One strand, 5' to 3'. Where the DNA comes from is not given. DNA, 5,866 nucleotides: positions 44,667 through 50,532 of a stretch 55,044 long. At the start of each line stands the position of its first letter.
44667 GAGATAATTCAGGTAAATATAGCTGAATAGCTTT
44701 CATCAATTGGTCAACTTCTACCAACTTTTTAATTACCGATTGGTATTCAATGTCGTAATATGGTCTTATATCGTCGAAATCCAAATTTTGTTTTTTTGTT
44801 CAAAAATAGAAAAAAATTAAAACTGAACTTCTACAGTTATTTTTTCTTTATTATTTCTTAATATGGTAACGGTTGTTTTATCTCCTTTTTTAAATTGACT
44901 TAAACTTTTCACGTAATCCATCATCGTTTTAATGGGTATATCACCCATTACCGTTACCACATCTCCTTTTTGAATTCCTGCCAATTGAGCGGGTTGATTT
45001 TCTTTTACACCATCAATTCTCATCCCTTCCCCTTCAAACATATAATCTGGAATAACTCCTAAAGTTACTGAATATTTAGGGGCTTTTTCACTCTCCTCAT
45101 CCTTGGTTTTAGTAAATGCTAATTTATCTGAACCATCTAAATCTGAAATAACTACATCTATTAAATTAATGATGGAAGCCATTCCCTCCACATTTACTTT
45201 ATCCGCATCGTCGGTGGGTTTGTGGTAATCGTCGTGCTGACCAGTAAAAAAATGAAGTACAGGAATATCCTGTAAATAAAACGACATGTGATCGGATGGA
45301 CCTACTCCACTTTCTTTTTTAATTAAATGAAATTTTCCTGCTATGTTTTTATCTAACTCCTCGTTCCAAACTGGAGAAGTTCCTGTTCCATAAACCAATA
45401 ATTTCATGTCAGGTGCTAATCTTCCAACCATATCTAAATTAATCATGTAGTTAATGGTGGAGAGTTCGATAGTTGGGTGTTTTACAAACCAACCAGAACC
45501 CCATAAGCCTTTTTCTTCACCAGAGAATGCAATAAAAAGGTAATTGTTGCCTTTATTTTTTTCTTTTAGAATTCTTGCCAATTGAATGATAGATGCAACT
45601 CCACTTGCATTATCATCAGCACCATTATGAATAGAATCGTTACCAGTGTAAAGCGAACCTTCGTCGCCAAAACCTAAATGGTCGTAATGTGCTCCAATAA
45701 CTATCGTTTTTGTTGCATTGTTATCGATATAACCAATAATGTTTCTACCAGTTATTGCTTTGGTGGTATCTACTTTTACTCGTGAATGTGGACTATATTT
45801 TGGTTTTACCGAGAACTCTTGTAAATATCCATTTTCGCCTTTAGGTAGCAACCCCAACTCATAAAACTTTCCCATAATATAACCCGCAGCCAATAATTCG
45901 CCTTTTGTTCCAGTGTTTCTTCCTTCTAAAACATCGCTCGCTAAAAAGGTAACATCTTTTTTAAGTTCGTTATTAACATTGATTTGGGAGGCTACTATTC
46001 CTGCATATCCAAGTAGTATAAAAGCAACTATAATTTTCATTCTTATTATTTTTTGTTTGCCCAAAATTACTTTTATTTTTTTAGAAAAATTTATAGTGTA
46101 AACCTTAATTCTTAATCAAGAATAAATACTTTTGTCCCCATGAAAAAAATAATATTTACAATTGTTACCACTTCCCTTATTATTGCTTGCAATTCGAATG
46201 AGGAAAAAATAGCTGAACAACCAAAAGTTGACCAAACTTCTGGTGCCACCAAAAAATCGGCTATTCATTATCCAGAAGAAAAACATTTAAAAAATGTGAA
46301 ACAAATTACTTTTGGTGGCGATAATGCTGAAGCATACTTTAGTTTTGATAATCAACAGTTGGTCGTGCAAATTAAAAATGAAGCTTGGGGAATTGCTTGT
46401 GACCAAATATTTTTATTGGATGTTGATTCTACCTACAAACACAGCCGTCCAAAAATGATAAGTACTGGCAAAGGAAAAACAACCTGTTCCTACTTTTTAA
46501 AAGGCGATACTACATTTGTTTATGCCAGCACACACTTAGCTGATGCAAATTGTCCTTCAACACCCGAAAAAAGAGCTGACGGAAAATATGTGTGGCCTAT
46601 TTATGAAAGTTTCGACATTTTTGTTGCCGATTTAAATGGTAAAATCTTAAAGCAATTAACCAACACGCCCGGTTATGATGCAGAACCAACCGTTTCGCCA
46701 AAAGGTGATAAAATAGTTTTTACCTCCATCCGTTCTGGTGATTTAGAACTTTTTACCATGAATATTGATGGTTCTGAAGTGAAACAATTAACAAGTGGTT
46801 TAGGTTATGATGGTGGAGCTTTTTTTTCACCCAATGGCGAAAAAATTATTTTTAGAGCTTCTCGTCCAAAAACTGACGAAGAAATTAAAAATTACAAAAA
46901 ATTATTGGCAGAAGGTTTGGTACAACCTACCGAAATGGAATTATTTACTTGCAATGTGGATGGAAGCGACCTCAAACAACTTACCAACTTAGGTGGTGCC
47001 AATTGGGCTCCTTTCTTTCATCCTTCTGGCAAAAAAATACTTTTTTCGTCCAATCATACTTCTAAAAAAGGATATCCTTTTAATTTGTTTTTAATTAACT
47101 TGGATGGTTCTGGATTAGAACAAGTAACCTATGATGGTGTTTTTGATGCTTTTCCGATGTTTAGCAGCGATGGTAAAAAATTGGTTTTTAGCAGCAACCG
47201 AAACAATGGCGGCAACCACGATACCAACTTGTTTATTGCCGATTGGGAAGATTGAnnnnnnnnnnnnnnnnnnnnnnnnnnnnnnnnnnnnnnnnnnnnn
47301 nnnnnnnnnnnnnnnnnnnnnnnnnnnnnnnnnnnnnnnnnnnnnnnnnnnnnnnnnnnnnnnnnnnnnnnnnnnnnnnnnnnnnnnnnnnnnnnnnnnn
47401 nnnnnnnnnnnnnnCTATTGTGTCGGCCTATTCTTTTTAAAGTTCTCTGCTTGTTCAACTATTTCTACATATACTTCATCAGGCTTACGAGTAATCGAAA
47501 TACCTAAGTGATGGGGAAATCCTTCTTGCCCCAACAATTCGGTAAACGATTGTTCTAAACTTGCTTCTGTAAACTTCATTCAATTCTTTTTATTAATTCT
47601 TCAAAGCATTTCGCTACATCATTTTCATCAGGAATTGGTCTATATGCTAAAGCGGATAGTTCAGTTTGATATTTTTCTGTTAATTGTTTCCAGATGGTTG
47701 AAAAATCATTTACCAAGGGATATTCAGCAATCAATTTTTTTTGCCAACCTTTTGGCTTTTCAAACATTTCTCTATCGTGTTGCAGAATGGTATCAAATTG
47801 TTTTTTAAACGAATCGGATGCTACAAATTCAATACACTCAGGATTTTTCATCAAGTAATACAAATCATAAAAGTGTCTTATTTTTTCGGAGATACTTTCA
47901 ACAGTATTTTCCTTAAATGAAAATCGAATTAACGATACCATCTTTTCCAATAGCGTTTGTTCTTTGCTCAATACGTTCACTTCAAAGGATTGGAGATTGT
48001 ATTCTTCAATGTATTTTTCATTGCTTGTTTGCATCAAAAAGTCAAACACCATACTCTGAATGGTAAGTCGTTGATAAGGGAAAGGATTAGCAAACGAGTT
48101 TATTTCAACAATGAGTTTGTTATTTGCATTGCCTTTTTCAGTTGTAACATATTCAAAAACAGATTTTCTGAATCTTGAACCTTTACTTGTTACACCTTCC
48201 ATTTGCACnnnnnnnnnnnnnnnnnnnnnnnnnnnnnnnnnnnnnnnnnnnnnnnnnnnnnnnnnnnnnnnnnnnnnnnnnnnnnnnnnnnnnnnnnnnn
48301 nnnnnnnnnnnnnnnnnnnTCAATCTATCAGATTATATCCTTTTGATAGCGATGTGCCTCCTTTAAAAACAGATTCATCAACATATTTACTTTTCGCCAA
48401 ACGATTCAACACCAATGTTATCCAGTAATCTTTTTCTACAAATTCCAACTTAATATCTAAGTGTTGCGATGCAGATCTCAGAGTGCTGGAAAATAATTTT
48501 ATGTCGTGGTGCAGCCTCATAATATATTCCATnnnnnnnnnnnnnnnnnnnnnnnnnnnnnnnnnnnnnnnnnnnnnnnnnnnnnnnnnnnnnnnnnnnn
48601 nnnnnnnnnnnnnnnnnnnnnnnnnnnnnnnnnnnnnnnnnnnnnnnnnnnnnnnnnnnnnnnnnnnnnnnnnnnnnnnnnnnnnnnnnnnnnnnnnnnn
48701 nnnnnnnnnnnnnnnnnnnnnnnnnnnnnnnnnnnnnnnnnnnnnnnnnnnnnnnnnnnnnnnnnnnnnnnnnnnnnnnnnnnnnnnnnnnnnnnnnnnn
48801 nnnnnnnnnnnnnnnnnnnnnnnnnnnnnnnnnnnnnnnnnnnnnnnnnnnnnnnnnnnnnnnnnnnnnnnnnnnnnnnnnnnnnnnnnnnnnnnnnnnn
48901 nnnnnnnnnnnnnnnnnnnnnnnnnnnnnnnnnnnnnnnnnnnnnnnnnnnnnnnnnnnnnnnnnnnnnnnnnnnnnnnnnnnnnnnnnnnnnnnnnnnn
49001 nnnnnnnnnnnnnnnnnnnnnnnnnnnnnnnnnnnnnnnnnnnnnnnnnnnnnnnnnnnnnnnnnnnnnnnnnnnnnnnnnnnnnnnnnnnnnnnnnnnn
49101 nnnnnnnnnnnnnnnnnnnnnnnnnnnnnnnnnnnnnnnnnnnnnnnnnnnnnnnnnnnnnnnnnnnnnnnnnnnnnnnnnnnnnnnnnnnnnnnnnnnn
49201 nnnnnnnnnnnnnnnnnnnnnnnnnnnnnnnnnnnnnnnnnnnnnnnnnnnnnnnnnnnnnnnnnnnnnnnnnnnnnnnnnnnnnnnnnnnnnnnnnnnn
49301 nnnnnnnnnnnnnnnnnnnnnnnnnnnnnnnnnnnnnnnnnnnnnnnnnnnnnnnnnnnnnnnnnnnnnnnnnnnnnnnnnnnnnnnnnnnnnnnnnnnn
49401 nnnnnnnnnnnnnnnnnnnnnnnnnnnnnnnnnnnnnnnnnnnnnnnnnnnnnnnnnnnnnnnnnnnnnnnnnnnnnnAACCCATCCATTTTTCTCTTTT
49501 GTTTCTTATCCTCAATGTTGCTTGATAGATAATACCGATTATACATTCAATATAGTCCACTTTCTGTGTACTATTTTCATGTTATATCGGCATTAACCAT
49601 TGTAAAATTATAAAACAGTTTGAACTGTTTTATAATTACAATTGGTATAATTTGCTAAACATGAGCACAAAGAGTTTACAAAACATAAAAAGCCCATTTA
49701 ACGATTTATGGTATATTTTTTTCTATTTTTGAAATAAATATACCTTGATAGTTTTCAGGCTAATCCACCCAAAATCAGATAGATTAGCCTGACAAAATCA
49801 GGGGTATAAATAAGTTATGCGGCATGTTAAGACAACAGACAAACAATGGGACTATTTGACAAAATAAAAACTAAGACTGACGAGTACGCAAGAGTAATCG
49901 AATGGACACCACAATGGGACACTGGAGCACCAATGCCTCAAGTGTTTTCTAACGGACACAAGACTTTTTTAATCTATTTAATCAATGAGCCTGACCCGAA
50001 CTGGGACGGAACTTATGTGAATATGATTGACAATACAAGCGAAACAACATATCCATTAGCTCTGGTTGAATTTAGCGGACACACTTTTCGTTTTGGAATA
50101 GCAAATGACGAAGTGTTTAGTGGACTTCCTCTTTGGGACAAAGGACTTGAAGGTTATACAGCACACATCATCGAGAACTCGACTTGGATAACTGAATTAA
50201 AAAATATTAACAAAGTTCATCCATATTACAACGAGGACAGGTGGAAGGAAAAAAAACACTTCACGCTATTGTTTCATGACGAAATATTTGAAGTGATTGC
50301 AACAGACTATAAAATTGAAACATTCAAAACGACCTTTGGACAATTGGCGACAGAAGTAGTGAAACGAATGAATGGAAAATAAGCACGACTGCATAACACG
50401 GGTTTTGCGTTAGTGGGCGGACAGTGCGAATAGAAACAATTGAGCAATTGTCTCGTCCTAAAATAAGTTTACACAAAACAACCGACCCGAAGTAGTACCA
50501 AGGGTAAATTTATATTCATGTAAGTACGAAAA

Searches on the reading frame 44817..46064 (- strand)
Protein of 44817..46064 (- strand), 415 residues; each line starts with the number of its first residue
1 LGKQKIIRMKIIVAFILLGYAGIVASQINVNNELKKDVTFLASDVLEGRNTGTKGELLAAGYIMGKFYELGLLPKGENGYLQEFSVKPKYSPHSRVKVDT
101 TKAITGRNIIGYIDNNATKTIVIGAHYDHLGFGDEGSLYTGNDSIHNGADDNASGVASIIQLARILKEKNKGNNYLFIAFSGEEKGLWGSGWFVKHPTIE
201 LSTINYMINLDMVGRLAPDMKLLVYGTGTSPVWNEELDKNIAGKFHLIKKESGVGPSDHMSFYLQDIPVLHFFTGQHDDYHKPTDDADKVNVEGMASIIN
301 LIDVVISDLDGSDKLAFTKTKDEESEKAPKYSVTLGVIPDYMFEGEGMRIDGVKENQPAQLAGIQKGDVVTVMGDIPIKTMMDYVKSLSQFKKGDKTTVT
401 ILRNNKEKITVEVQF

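Call 86: search_protein_families(library=pfam, proteins=[window:44817-46064:-], max_evalue=0.01)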
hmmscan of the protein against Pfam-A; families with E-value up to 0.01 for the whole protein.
window:44817-46064:- (415 aa): 8 families
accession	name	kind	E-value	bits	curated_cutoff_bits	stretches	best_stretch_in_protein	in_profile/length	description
PF04389.22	Peptidase_M28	-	2.6e-38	132.1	21.3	1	108-301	1-188/193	Peptidase family M28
PF13180.12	PDZ_2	-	1.5e-10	41.6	27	1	347-408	13-74/80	PDZ domain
PF01546.33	Peptidase_M20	-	1.8e-06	28.4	24.6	1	123-288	2-189/206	Peptidase family M20/M25/M40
PF17820.7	PDZ_6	-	2e-06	27.9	27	1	350-403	2-54/54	PDZ domain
PF16254.10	DUF4910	-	0.0002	20.7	26.6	0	149-309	83-244/247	Domain of unknown function (DUF4910)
PF05343.19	Peptidase_M42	-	0.00029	20.4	23.2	0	141-196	124-179/292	M42 glutamyl aminopeptidase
PF00595.29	PDZ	-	0.006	17.4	23.2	0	346-400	25-79/81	PDZ domain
PF05450.20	Nicastrin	-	0.0072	16.3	25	0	146-292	19-192/218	Nicastrin large lobe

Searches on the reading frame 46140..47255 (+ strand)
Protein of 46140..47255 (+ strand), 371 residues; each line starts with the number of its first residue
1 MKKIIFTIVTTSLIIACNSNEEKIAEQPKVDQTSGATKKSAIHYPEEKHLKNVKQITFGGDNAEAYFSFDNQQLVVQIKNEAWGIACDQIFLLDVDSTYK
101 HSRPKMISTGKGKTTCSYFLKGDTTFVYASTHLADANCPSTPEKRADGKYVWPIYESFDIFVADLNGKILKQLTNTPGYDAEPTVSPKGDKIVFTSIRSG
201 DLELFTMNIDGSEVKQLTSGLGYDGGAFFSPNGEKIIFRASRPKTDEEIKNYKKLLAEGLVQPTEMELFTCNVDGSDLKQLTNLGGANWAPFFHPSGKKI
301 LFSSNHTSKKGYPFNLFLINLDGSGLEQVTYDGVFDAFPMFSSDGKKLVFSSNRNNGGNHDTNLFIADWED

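Call 86: search_protein_families(library=pfam, proteins=[window:46140-47255:+], max_evalue=0.01)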
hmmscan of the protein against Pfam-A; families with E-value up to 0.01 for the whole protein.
window:46140-47255:+ (371 aa): 2 families
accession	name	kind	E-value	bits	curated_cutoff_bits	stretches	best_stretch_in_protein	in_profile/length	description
PF07676.18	PD40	-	1.2e-35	121.1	20.9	4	170-205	1-37/38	WD40-like Beta Propeller Repeat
PF00930.27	DPPIV_N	-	0.00091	18.5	22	0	160-220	25-81/354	Dipeptidyl peptidase IV (DPP IV) N-terminal region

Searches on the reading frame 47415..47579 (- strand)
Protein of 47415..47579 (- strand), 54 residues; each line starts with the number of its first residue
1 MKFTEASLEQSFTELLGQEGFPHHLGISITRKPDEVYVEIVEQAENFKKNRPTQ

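Call 86: search_protein_families(library=pfam, proteins=[window:47415-47579:-], max_evalue=0.01)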
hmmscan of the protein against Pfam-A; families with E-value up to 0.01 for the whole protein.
window:47415-47579:- (54 aa): 0 families

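Call 88: search_dna_similar(query=window:47415-47579:-, collection=plasmids, mode=protein, max_evalue=0.01, max_rows=8)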
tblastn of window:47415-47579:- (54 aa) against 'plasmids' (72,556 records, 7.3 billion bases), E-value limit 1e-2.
Records with a match: 6; places in all: 6; records where one place covers at least 80% of the query: 0.
Best place of each record, by identity: <60% 6.
By first word of the organism name: Psychrobacter 3; Emticicia 1; Klebsiella 1; Chryseobacterium 1.
By predicted mobility (MOB-suite, as given by PLSDB): non-mobilizable 5; conjugative 1.
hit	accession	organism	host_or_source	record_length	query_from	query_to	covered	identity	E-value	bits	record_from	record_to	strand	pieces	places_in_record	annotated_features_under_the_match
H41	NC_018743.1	Emticicia oligotrophica DSM 17448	warm spring water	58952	1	39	72%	59.0%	2e-7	52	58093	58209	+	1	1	type I restriction endonuclease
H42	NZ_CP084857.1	Klebsiella pneumoniae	Homo sapiens,Whole organism,feces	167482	1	39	72%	53.8%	3e-6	48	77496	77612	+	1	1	type I restriction endonuclease subunit R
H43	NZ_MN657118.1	Psychrobacter sp.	-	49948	1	39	72%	51.3%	4e-6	48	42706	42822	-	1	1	type I restriction endonuclease subunit R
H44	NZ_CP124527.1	Psychrobacter sp. WB2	Cell culture,Feedlot Water bowl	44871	1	39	72%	48.7%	2e-5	45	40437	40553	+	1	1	type I restriction endonuclease subunit R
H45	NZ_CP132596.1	Psychrobacter sp. van23A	cell culture,water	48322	1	39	72%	48.7%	2e-5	45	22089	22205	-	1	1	none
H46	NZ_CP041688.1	Chryseobacterium sp. SNU WT5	Rainbow trout,Whole genome ...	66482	1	39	72%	48.7%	4e-3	39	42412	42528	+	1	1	HsdR family type I site-specific deoxyribonuclease | DUF4145 domain-containing protein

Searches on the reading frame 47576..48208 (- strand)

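Call 4: search_protein_families(library=pfam, proteins=[window:47576-48208:-], max_evalue=0.1)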
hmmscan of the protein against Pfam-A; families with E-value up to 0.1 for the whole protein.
window:47576-48208:- (210 aa): 2 families
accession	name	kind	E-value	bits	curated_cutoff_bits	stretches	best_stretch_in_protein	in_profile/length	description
PF08843.17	AbiEii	-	5.3e-12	46.6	22.5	1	17-157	87-192/238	Nucleotidyl transferase AbiEii toxin, Type IV TA system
PF04286.17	DUF445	-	0.03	14.7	33.8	1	87-186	163-266/368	Protein of unknown function (DUF445)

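Call 5: search_protein_families(library=padloc, proteins=[window:47576-48208:-], max_evalue=0.1)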
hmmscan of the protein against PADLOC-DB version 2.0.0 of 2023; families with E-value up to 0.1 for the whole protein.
window:47576-48208:- (210 aa): 8 families
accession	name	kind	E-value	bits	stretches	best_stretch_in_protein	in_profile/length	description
PDLC02292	AbiEii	-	2.8e-48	163.2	1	4-206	98-281/283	AbiEii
PDLC02289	AbiEii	-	4.7e-13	47.3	1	18-209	130-300/309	AbiEii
PDLC02322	AbiEii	-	1.8e-11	42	1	28-191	137-303/324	AbiEii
PDLC02302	AbiEii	-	1.1e-09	36.1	1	23-209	133-309/313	AbiEii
PDLC02316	AbiEii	-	3.9e-08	31.1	1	31-181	137-280/314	AbiEii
PDLC02297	AbiEii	-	2.6e-07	28.3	1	8-190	113-285/307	AbiEii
PDLC02310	AbiEii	-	3.9e-05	21.2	1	79-151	158-217/265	AbiEii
PDLC02315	AbiEii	-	0.00053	17.3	1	65-134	203-271/352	AbiEii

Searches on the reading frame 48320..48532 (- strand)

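Call 86: search_protein_families(library=pfam, proteins=[window:48320-48532:-], max_evalue=0.01)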
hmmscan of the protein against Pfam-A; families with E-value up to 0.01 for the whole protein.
window:48320-48532:- (70 aa): 1 family
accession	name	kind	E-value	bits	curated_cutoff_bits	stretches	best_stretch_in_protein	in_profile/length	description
PF08843.17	AbiEii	-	0.00016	22.1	22.5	1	41-69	2-30/238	Nucleotidyl transferase AbiEii toxin, Type IV TA system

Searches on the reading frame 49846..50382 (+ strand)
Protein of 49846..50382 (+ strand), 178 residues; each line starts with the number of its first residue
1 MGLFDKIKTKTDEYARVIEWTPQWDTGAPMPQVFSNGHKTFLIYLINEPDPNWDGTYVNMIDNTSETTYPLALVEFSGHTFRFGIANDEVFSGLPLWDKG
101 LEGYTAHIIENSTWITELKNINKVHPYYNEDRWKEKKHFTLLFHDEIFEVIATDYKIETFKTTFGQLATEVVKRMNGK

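Call 4: search_protein_families(library=pfam, proteins=[window:49846-50382:+], max_evalue=0.1)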
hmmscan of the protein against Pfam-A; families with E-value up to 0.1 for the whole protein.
window:49846-50382:+ (178 aa): 0 families

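Call 5: search_protein_families(library=padloc, proteins=[window:49846-50382:+], max_evalue=0.1)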
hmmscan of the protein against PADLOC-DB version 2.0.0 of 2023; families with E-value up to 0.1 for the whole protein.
window:49846-50382:+ (178 aa): 0 families

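Call 6: search_protein_families(library=ncbifam, proteins=[window:49846-50382:+], max_evalue=0.1)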
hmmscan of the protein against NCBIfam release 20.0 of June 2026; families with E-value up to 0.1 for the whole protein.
window:49846-50382:+ (178 aa): 0 families

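Call 87: search_protein_families(library=phrogs, proteins=[window:49846-50382:+], max_evalue=0.01)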
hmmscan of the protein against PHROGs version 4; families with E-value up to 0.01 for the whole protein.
window:49846-50382:+ (178 aa): 0 families

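Call 89: search_dna_similar(query=window:49846-50382:+, collection=plasmids, mode=protein, max_evalue=0.001, max_rows=8)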
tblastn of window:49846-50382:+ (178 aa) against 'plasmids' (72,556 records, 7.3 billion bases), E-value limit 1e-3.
Records with a match: 2; places in all: 2; records where one place covers at least 80% of the query: 0.
Best place of each record, by identity: <60% 2.
By first word of the organism name: Fulvitalea 1; Paraburkholderia 1.
By predicted mobility (MOB-suite, as given by PLSDB): non-mobilizable 1; mobilizable 1.
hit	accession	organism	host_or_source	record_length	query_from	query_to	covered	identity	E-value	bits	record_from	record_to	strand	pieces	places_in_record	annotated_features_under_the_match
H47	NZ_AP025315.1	Fulvitalea axinellae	-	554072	18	158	79%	40.1%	1e-25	108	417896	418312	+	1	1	hypothetical protein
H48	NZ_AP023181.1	Paraburkholderia sp. PGU19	Physopelta gutta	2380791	31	157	71%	29.7%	5e-4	47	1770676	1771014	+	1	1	none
